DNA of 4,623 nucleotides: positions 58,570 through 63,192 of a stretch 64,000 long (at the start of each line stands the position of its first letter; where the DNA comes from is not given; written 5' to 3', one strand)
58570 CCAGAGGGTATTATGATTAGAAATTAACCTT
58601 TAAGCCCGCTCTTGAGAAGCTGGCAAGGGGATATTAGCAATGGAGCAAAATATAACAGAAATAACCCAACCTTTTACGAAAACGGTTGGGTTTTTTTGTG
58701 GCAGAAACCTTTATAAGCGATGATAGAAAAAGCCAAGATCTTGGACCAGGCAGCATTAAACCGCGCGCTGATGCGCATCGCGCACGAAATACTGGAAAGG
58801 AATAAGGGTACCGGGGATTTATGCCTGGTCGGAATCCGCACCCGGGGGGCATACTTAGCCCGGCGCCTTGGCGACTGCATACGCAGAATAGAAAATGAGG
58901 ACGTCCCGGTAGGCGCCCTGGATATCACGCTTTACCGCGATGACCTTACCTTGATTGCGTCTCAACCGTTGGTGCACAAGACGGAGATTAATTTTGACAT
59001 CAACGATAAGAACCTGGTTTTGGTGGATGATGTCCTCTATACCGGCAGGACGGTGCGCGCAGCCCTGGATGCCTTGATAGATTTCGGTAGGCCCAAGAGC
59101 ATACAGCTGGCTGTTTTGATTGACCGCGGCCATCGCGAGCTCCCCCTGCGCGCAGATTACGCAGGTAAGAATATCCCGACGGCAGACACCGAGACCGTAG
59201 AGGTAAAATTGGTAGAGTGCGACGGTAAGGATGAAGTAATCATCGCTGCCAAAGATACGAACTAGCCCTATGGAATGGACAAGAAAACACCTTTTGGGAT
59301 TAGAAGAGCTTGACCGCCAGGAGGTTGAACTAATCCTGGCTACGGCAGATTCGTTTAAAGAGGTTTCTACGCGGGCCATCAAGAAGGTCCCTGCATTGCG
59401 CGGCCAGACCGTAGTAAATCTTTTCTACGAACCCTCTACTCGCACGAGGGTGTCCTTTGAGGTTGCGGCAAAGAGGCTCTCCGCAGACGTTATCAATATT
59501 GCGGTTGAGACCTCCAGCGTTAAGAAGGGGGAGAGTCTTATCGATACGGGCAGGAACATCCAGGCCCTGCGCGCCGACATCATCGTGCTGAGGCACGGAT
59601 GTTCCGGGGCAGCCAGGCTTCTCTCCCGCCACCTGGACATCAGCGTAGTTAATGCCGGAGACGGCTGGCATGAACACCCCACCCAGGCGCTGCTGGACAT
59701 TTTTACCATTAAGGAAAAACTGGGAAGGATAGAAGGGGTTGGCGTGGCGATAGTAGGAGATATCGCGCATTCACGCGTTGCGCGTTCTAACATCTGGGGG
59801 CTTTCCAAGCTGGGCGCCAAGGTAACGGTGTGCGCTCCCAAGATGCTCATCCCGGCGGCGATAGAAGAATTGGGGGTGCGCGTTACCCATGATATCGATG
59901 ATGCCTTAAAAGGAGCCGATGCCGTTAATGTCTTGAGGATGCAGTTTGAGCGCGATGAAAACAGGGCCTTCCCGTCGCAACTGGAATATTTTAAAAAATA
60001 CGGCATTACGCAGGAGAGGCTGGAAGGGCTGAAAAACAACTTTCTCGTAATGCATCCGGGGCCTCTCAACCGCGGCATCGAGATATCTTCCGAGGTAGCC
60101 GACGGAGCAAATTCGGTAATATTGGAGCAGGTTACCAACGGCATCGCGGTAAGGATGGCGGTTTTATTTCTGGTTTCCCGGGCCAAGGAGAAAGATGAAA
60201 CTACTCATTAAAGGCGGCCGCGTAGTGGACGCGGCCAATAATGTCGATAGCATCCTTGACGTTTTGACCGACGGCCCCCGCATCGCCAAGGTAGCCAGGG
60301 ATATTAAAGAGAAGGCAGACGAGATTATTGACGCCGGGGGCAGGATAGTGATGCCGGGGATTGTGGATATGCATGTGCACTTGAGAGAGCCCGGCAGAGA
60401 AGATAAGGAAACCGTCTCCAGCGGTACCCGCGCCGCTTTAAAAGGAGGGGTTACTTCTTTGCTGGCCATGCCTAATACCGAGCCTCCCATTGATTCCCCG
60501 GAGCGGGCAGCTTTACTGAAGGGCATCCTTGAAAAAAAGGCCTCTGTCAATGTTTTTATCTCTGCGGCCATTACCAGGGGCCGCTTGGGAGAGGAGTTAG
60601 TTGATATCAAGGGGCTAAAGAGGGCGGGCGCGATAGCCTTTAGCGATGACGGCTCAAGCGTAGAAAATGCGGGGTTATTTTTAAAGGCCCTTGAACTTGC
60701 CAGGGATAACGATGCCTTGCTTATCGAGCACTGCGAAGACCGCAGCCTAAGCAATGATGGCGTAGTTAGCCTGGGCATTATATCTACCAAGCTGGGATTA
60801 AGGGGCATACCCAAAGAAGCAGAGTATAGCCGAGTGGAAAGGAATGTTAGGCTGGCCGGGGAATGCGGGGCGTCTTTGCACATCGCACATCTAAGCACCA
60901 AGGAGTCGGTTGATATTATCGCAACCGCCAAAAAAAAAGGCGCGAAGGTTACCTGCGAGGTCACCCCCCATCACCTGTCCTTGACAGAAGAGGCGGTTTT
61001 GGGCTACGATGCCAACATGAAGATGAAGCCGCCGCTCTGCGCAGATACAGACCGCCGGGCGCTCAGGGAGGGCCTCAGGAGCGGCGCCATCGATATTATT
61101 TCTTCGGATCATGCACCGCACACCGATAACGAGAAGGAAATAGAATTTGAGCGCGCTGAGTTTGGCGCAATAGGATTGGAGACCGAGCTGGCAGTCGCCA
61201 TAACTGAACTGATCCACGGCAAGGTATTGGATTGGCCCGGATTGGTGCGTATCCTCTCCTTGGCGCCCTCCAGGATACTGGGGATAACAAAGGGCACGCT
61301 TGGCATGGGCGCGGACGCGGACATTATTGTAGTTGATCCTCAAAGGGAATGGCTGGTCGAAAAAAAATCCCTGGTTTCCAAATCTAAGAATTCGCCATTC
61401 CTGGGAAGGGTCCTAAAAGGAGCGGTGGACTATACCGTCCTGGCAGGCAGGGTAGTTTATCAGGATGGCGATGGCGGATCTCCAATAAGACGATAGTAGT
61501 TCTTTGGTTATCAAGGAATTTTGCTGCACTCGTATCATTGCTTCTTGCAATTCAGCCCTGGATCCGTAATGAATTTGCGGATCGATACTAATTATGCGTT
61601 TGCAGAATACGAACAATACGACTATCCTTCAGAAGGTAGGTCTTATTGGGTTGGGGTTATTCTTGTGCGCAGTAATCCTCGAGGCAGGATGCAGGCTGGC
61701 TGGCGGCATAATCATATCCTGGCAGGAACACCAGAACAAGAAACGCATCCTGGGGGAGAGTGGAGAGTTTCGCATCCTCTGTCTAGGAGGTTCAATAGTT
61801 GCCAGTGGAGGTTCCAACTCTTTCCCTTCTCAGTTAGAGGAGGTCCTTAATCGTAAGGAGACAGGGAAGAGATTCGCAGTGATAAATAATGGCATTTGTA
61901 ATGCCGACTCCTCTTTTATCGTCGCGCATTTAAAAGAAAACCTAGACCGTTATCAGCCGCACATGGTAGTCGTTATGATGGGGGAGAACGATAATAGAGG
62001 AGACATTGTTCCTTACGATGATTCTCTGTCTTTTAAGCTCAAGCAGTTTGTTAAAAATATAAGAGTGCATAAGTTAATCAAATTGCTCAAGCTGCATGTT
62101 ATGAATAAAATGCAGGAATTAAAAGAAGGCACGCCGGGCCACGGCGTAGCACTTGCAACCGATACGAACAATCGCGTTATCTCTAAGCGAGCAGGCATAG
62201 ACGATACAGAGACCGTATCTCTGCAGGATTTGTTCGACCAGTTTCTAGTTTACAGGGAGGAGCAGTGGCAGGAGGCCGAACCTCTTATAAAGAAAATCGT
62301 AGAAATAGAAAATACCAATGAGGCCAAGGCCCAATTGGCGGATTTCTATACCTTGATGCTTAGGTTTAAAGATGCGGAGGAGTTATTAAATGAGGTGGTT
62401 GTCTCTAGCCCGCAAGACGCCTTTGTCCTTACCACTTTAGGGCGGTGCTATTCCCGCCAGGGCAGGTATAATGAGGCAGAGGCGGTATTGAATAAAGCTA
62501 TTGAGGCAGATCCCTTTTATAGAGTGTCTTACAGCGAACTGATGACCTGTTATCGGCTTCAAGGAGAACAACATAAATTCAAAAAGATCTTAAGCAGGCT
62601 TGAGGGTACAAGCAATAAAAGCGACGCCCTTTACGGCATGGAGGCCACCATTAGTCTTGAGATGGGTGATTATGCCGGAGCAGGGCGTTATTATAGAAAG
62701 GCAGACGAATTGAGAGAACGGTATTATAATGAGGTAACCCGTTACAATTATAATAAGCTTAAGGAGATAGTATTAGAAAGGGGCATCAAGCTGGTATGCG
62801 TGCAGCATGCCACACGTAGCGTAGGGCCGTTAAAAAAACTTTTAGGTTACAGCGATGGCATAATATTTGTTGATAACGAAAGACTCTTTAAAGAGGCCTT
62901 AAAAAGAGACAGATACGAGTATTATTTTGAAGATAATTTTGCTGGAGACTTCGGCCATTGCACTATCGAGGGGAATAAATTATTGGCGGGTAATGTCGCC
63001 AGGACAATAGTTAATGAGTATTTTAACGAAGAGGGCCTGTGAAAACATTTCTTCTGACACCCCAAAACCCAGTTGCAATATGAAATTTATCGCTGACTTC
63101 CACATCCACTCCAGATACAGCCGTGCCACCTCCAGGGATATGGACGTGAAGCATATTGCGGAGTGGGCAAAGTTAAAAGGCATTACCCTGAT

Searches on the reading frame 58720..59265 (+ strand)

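Call 64: search_protein_families(library=pfam, proteins=[window:58720-59265:+], max_evalue=0.00001)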
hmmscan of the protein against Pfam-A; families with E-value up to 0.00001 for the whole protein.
window:58720-59265:+ (181 aa): 1 family
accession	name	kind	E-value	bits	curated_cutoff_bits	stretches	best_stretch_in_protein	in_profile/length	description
PF00156.33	Pribosyltran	-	2.2e-22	79.5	26.3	1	6-163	4-154/158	Phosphoribosyl transferase domain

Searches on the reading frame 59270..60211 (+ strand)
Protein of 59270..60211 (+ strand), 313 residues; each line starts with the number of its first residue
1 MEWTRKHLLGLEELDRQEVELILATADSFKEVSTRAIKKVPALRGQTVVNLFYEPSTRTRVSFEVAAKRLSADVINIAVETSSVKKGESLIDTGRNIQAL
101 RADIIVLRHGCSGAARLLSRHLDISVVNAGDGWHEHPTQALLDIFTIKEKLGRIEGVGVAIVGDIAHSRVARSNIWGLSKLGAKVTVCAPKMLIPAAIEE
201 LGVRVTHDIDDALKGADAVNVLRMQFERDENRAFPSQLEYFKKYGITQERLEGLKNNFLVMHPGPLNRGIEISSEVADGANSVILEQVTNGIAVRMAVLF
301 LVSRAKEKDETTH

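Call 64: search_protein_families(library=pfam, proteins=[window:59270-60211:+], max_evalue=0.00001)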
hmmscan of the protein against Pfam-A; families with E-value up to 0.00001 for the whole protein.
window:59270-60211:+ (313 aa): 2 families
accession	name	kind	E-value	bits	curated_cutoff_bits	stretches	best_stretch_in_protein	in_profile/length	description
PF02729.26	OTCace_N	-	1.8e-45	155.1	29.9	1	6-149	1-148/148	Aspartate/ornithine carbamoyltransferase, carbamoyl-P binding domain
PF00185.30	OTCace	-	2.6e-29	102.7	29.4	1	156-301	2-156/157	Aspartate/ornithine carbamoyltransferase, Asp/Orn binding domain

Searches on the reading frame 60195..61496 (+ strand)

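Call 64: search_protein_families(library=pfam, proteins=[window:60195-61496:+], max_evalue=0.00001)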
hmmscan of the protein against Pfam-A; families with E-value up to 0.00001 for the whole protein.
window:60195-61496:+ (433 aa): 3 families
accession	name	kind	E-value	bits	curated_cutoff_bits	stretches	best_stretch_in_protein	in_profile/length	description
PF01979.26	Amidohydro_1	-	1.8e-29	103.5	25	1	51-421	1-345/345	Amidohydrolase family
PF07969.17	Amidohydro_3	-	5.2e-13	49.7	29.7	0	43-67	1-25/472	Amidohydrolase family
PF12890.13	DHOase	-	1.6e-12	48.1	21.2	1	49-238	1-142/142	Dihydro-orotase-like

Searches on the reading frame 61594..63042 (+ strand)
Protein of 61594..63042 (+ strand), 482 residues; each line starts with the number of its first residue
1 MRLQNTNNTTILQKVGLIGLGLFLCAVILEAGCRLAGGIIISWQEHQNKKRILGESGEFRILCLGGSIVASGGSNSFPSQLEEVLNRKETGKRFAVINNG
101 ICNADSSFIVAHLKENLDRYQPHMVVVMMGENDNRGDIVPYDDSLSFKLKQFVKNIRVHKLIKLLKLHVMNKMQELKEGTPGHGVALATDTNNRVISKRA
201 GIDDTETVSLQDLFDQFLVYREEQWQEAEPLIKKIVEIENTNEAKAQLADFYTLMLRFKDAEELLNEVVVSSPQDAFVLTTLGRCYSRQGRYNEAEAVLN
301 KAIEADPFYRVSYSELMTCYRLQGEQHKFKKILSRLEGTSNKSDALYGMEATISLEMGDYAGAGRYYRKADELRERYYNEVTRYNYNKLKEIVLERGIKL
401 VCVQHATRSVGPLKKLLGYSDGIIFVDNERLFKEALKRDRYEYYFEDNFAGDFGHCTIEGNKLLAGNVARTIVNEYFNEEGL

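Call 64: search_protein_families(library=pfam, proteins=[window:61594-63042:+], max_evalue=0.00001)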
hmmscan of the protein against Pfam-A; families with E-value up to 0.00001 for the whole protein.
window:61594-63042:+ (482 aa): 11 families
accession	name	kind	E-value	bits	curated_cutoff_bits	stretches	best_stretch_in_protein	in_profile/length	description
PF14559.12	TPR_19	-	2.2e-12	47.6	25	1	257-308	6-57/68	Tetratricopeptide repeat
PF13181.12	TPR_8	-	1.7e-10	40.7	25.7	1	279-307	4-32/34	Tetratricopeptide repeat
PF13424.12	TPR_12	-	2.8e-10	40.7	30.1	1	247-305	8-74/77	Tetratricopeptide repeat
PF07719.23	TPR_2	-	3.5e-10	39.7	27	1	276-307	1-32/34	Tetratricopeptide repeat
PF12895.13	ANAPC3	-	5.5e-08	33.4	27.2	1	223-302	3-82/82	Anaphase-promoting complex, cyclosome, subunit 3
PF13472.12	Lipase_GDSL_2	-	7.1e-08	33.6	32.9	1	63-215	1-154/178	GDSL-like Lipase/Acylhydrolase family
PF00515.34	TPR_1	-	1e-07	31.9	27.8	0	278-308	3-33/34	Tetratricopeptide repeat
PF13428.12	TPR_14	-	1.2e-06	29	23.5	0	279-307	4-32/44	Tetratricopeptide repeat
PF13429.12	TPR_15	-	1.6e-06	28.2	26.2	1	248-372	123-242/280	Tetratricopeptide repeat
PF23914.1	TPR_CcmH_CycH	-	4.2e-06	27.1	42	0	270-372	44-149/158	Cytochrome c-type biogenesis protein H TPR domain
PF13176.12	TPR_7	-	8.3e-06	26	27.9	0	282-304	5-29/36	Tetratricopeptide repeat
